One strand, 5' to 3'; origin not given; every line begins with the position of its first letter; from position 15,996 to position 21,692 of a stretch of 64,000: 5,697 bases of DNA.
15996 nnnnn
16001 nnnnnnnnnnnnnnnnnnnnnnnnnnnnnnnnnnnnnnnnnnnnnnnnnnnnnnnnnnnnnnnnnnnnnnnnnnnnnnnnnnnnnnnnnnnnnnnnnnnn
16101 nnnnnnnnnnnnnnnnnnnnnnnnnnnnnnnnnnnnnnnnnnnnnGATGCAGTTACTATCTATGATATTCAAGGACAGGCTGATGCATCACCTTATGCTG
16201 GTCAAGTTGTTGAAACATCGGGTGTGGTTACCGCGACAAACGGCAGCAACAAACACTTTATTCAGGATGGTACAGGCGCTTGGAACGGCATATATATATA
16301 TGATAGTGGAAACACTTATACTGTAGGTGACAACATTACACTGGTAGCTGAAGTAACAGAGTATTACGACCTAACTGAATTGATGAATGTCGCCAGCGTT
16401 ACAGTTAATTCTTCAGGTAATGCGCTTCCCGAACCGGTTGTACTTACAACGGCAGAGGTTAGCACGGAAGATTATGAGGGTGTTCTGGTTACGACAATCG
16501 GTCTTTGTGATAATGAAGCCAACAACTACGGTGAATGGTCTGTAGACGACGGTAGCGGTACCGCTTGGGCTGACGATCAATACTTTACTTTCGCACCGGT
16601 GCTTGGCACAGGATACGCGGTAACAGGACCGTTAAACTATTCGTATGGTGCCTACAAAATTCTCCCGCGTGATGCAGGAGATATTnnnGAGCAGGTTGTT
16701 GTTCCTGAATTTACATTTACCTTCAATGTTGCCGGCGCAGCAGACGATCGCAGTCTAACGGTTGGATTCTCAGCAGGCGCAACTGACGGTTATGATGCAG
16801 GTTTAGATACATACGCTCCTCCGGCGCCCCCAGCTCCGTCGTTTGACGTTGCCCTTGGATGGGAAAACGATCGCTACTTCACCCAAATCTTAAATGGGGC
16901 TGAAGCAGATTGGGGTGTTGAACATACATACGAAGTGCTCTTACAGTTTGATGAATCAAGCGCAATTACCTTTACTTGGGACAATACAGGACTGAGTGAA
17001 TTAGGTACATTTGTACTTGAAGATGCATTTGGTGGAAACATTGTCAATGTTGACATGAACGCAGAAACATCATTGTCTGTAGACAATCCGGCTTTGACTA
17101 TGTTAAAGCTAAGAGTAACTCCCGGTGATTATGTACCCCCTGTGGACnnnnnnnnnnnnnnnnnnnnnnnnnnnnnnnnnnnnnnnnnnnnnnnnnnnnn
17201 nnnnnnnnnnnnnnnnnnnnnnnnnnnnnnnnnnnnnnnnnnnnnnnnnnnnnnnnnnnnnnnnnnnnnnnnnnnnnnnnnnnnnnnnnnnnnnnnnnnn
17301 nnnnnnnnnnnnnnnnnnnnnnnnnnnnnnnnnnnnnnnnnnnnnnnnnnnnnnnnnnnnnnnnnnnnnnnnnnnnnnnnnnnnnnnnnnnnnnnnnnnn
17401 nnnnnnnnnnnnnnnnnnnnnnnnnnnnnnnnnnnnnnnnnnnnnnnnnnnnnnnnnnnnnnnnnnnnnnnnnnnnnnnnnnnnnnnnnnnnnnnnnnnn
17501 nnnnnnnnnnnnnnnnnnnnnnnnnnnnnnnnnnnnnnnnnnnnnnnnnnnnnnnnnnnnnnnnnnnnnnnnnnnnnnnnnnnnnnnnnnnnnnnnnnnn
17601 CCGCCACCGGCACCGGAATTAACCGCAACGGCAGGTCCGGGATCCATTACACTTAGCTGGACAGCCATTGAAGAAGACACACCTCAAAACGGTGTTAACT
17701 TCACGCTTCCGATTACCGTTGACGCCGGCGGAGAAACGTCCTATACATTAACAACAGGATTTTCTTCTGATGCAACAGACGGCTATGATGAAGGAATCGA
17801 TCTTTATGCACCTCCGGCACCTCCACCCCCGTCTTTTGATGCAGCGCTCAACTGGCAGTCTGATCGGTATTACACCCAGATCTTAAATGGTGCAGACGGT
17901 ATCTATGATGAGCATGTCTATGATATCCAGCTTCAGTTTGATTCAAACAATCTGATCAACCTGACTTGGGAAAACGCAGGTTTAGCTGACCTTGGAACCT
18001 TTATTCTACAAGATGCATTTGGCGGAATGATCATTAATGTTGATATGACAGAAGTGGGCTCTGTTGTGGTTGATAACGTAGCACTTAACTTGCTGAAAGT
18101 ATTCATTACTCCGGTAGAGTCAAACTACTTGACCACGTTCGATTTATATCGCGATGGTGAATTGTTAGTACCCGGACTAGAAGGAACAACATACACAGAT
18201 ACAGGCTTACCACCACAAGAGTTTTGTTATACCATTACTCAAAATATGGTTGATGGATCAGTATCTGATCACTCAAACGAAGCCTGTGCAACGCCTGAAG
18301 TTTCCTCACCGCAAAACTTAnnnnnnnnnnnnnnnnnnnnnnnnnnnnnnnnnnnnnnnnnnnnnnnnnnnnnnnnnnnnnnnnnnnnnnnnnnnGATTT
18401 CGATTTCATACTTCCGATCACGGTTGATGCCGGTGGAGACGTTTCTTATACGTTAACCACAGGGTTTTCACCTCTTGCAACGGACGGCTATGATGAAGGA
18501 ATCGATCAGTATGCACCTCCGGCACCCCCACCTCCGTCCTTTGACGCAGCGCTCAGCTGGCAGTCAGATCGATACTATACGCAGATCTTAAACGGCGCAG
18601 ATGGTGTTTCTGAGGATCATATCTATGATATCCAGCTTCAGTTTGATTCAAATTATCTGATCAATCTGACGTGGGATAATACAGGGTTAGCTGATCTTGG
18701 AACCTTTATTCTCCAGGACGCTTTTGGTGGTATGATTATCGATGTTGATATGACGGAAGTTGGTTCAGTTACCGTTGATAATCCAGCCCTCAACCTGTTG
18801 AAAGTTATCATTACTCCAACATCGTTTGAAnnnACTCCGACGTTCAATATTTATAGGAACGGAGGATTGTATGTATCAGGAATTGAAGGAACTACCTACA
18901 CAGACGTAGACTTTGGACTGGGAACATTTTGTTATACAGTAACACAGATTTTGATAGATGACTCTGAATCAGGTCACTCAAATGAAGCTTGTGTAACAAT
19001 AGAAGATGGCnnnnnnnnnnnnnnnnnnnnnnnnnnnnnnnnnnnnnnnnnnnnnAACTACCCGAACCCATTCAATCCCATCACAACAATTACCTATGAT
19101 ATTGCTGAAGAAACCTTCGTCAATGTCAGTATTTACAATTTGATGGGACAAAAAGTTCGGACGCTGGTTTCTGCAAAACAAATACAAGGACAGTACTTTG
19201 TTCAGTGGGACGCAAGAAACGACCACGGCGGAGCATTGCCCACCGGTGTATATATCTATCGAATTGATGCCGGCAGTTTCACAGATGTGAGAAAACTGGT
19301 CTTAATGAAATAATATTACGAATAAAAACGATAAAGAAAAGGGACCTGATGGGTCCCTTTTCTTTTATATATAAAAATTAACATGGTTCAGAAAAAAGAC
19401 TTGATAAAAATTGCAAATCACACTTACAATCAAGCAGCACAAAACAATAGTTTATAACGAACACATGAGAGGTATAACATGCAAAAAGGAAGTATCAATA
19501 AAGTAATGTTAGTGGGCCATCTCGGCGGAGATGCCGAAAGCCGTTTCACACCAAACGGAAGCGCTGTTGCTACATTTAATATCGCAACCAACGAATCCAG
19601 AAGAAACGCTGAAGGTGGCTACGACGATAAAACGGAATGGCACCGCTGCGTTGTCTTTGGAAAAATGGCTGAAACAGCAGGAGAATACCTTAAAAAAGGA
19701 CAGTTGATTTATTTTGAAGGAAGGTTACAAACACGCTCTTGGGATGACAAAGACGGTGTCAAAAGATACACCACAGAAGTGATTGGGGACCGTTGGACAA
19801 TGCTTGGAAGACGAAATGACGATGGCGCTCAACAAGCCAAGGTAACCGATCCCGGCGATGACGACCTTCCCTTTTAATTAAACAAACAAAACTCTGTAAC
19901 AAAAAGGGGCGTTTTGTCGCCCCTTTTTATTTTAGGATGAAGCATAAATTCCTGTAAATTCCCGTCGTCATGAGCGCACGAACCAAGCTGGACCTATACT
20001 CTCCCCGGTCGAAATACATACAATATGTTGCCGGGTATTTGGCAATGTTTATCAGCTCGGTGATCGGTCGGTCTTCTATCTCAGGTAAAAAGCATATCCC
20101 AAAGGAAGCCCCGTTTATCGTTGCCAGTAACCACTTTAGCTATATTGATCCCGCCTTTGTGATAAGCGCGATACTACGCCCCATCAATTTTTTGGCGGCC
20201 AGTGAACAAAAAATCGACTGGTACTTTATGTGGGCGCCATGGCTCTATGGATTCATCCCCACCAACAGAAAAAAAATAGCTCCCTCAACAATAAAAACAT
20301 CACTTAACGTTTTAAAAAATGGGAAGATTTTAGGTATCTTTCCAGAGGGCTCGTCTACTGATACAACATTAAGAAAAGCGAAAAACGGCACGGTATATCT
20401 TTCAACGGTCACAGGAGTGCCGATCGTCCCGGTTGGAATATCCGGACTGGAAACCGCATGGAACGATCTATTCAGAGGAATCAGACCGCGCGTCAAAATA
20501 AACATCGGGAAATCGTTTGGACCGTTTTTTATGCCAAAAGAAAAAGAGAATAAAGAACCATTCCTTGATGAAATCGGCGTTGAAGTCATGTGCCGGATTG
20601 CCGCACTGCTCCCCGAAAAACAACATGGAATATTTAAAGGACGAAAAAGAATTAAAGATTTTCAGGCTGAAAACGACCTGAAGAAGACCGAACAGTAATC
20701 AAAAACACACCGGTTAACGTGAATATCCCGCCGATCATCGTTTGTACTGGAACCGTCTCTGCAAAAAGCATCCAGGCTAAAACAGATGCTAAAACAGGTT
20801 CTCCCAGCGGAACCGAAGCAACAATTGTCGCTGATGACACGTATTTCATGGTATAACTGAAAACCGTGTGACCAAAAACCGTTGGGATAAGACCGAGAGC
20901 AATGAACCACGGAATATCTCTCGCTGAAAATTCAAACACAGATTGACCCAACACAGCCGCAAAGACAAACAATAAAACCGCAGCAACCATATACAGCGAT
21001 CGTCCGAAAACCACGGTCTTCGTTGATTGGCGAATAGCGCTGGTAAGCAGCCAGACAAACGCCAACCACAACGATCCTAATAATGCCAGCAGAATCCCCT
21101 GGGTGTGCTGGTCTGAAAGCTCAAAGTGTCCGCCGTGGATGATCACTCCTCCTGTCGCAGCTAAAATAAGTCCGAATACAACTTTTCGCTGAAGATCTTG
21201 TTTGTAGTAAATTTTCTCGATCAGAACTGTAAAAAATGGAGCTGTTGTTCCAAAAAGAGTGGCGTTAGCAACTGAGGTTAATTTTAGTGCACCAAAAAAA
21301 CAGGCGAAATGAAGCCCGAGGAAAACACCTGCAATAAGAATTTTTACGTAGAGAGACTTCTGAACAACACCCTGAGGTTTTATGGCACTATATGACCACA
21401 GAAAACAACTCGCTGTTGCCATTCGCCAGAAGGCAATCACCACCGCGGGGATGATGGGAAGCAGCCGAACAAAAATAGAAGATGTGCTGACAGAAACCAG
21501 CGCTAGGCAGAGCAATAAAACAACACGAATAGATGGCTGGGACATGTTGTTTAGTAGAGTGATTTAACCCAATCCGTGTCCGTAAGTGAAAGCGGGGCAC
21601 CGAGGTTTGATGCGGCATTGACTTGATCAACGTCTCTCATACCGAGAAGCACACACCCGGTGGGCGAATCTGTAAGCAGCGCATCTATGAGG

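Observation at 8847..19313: Two giant modular T9SS-cargo genes sit directly downstream of dnaA, where dnaN-recF-gyrB would be expected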

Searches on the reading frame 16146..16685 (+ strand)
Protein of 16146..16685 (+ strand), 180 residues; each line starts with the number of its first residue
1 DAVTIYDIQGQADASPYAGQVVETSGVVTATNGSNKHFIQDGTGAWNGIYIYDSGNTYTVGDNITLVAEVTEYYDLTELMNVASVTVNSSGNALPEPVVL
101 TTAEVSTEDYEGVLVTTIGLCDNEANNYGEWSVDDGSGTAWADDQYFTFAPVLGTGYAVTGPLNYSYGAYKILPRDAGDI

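Call 83: search_solved_structures(query=A6, max_evalue=1)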
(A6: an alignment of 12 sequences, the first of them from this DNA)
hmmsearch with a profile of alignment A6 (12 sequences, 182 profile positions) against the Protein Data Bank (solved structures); distinct sequences matched with E-value up to 1: 7.
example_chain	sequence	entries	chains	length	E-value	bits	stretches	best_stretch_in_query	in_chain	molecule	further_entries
9sf8_A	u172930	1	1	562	1.8e-07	34.2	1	3-105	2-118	Endonuclease/exonuclease/phosphatase domain-containing protein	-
9sf9_A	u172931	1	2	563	2.5e-07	33.7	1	5-105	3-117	Endonuclease/exonuclease/phosphatase domain-containing protein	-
8c5y_B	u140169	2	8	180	0.012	18.5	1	124-171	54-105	RPA32 subunit of the hetero-oligomeric complex involved in homologous recombination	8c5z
8aas_B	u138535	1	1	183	0.012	18.4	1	124-171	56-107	RPA32 subunit of the hetero-oligomeric complex involved in homologous recombination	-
8aaj_B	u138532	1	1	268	0.023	17.5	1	124-171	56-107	RPA32 subunit of the hetero-oligomeric complex involved in homologous recombination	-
8oej_B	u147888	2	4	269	0.023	17.5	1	124-171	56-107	RPA32 subunit of the hetero-oligomeric complex involved in homologous recombination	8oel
9f26_C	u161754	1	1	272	0.024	17.5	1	124-171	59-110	RPA32 subunit of the hetero-oligomeric complex involved in homologous recombination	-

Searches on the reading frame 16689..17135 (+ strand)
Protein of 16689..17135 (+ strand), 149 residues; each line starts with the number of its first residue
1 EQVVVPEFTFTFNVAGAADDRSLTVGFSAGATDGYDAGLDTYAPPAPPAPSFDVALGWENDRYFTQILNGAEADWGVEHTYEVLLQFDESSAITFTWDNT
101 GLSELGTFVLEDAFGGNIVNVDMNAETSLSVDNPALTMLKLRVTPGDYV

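Call 51: find_homologous_proteins(query=A2, max_evalue=0.001)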
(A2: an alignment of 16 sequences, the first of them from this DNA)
Query A2 (16 sequences) (149 aa, profile of the alignment): 142 proteins with E <= 0.001 among 5085 candidates; the best 120 are listed.
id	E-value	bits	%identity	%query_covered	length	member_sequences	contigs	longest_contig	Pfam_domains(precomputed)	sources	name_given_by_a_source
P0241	3.3e-82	291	52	93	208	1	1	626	-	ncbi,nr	ncbi:MAG: hypothetical protein QGF49_07885, partial [Candidatus Marinimicrobia bacterium]|nr:hypothe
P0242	8.6e-64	232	54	95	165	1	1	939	-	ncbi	-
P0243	2.0e-63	231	53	91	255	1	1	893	-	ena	-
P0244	1.1e-62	228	54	91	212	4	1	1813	-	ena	-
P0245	2.4e-60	221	61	83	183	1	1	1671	PF00801.27,PF18911.7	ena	-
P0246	3.0e-60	220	52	94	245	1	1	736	-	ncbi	ncbi:uncharacterized protein METZ01_LOCUS472850, partial [marine metagenome]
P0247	1.0e-59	219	52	97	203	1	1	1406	-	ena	-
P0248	2.2e-59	217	53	94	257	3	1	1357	PF18962.8,PF13860.13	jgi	jgi:hypothetical protein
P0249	2.5e-59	217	51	93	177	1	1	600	-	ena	-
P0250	3.5e-59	217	55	93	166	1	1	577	-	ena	-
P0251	4.1e-59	217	54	97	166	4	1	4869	-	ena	-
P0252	8.6e-59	215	50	93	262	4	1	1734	PF13585.13,PF18962.8,PF13860.13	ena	-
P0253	1.5e-58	215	52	94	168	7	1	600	-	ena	-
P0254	1.3e-57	212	52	96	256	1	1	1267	PF02010.22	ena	-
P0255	1.1e-56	209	51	93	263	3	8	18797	PF18962.8,PF13860.13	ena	-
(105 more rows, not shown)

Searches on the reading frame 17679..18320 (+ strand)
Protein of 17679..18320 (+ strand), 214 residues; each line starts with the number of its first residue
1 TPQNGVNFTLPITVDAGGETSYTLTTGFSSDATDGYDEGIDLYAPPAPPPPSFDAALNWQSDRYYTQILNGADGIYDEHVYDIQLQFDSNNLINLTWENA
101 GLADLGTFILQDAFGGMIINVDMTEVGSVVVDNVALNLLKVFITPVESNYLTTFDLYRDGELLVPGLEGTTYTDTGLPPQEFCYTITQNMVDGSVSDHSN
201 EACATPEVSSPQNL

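Call 66: predict_structure(alignment_id=A4)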
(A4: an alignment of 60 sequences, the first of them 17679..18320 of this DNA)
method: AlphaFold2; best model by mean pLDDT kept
length: 214 residues; sequences in the alignment: 60
mean_pLDDT: 90.9   pTM: 0.74
mean pLDDT of the five models: 90.9, 90.6, 88.6, 86.9, 82.7
residues with pLDDT >= 90: 159; 70-90: 40; 50-70: 11; < 50: 4
segments of 3 or more residues with pLDDT < 50: none
pLDDT, mean of each block of 10 residues (from residue 1): 76 96 96 94 97 97 97 87 97 97 95 97 98 97 85 88 90 86 91 83 82 47
secondary structure, 60 per line:
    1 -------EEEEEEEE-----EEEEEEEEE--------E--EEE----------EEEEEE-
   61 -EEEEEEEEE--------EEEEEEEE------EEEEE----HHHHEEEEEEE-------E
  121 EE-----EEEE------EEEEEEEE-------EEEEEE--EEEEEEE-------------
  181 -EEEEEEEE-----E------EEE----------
elements in order: E8-15 E21-29 E41-43 E54-59 E62-70 E79-86 E93-97 H102-105 E106-112 E120-122 E128-131 E138-145 E153-158 E161-167 E182-189 E202-204

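Call 70: fold_search(model_id=the predicted structure, library=pdb)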
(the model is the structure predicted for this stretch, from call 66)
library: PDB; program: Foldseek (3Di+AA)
matches with E <= 10: 934; with E <= 0.001: 0
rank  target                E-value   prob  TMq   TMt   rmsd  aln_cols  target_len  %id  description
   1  5e7t_B                9.9e-03  0.90  0.23  0.17  16.9       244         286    7  Structure of the tripod (BppUct-A-L) from the baseplate of bacteriophage Tuc2009 (released 2015-12-30)
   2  7zxk_B                1.5e-02  0.97  0.24  0.28  13.9       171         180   11  Human IL-27 in complex with neutralizing SRF388 FAb fragment (released 2022-11-02)
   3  2uvf_B                2.5e-02  0.41  0.14  0.06  24.4       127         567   13  Structure of Yersinia enterocolitica Family 28 Exopolygalacturonase in Complex with Digalaturonic Acid (released 2007-05-08)
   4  7zxk_D                2.7e-02  0.93  0.23  0.28  16.1       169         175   14  Human IL-27 in complex with neutralizing SRF388 FAb fragment (released 2022-11-02)
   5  7ufg_A                2.8e-02  0.90  0.22  0.06  13.3       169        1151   10  Cryo-EM structure of PAPP-A in complex with IGFBP5 (released 2022-09-28)
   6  5jip_B                3.7e-02  0.69  0.16  0.11  24.0       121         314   12  Crystal structure of the Clostridium perfringens spore cortex lytic enzyme SleM (released 2016-08-10)
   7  2w1n                  3.7e-02  0.54  0.25  0.24  22.9       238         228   13  cohesin and fibronectin type-III double module construct from the Clostridium perfringens glycoside hydrolase GH84C (released 2009-02-03)
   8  4y5y_A                4.0e-02  0.13  0.12  0.17  21.5       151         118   10  Diabody 330 complex with EpoR (released 2015-03-18)
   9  4gh7_B                4.2e-02  0.30  0.21  0.17  22.5       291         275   11  Crystal structure of Anticalin N7A in complex with oncofetal fibronectin fragment Fn7B8 (released 2012-12-26)
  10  4y5y_D                4.2e-02  0.12  0.11  0.17  21.5       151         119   10  Diabody 330 complex with EpoR (released 2015-03-18)
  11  2uve_A                4.7e-02  0.33  0.14  0.06  24.6       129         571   12  Structure of Yersinia enterocolitica Family 28 Exopolygalacturonase (released 2007-05-08)
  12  6q9m_B                4.9e-02  0.33  0.22  0.18  18.1       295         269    9  Central Fibronectin-III array of RIM-binding protein (released 2020-01-15)
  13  6m76                  5.2e-02  0.82  0.23  0.06  16.8       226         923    9  GH31 alpha-N-acetylgalactosaminidase from Enterococcus faecalis (released 2020-05-20)
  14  6q9m_A                6.1e-02  0.63  0.21  0.18  15.6       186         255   11  Central Fibronectin-III array of RIM-binding protein (released 2020-01-15)
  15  1f6a_A                6.5e-02  0.69  0.19  0.23  16.7       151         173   11  Structure of the human ige-fc bound to its high affinity receptor fc(epsilon)ri(alpha) (released 2000-07-20)
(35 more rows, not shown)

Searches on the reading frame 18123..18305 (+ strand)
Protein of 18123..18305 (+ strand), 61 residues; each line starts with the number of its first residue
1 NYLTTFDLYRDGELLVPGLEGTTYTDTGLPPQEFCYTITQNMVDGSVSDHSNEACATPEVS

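Call 78: search_protein_families(library=pfam, proteins=[window:18123-18305:+], max_evalue=10)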
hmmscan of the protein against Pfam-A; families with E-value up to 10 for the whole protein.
seq(61 aa): 1 family
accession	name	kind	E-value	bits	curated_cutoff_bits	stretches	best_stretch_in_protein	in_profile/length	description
PF18370.7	RGI_lyase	-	0.0069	17.1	27.8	1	4-53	33-82/86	Rhamnogalacturonan I lyases beta-sheet domain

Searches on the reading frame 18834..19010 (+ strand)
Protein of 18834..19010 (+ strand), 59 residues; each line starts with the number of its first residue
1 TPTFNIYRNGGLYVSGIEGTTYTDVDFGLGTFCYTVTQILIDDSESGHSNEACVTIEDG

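Call 78: search_protein_families(library=pfam, proteins=[window:18834-19010:+], max_evalue=10)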
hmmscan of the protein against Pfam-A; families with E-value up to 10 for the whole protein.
seq(59 aa): 1 family
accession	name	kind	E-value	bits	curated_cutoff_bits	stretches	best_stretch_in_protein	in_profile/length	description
PF18370.7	RGI_lyase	-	0.061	14.1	27.8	1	3-52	34-83/86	Rhamnogalacturonan I lyases beta-sheet domain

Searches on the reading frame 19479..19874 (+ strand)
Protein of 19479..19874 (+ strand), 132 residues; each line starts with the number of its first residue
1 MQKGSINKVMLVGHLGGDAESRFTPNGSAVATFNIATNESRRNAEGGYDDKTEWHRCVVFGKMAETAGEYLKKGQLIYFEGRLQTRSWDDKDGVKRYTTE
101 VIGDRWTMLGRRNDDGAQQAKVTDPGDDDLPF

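Call 11: search_protein_families(library=pfam, proteins=[window:19479-19874:+], max_evalue=0.001)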
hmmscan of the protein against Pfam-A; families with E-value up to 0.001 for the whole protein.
window:19479-19874:+ (132 aa): 1 family
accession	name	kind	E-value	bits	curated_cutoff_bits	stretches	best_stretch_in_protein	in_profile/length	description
PF00436.31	SSB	-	2.2e-37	127.7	26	1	6-108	1-103/104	Single-strand binding protein family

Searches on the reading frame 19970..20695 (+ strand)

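Call 11: search_protein_families(library=pfam, proteins=[window:19970-20695:+], max_evalue=0.001)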
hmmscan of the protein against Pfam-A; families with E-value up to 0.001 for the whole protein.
window:19970-20695:+ (242 aa): 1 family
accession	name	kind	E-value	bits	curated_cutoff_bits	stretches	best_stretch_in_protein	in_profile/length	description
PF01553.26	Acyltransferase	-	8.5e-22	77.8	23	1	37-158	4-132/132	Acyltransferase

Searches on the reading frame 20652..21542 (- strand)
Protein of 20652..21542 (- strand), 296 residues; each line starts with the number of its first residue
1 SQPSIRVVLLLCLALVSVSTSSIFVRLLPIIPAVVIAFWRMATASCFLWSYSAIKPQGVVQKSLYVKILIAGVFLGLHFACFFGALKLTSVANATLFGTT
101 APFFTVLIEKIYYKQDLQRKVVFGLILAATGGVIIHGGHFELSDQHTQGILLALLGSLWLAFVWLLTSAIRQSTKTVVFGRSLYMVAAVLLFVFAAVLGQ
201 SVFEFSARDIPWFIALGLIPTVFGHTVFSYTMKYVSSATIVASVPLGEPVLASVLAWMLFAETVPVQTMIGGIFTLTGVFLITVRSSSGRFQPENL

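Call 11: search_protein_families(library=pfam, proteins=[window:20652-21542:-], max_evalue=0.001)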
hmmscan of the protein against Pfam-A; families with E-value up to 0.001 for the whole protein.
window:20652-21542:- (296 aa): 1 family
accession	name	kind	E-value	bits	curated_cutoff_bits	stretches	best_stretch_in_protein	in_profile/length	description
PF00892.27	EamA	-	3.3e-26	92.6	28.2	2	7-135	3-133/135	EamA-like transporter family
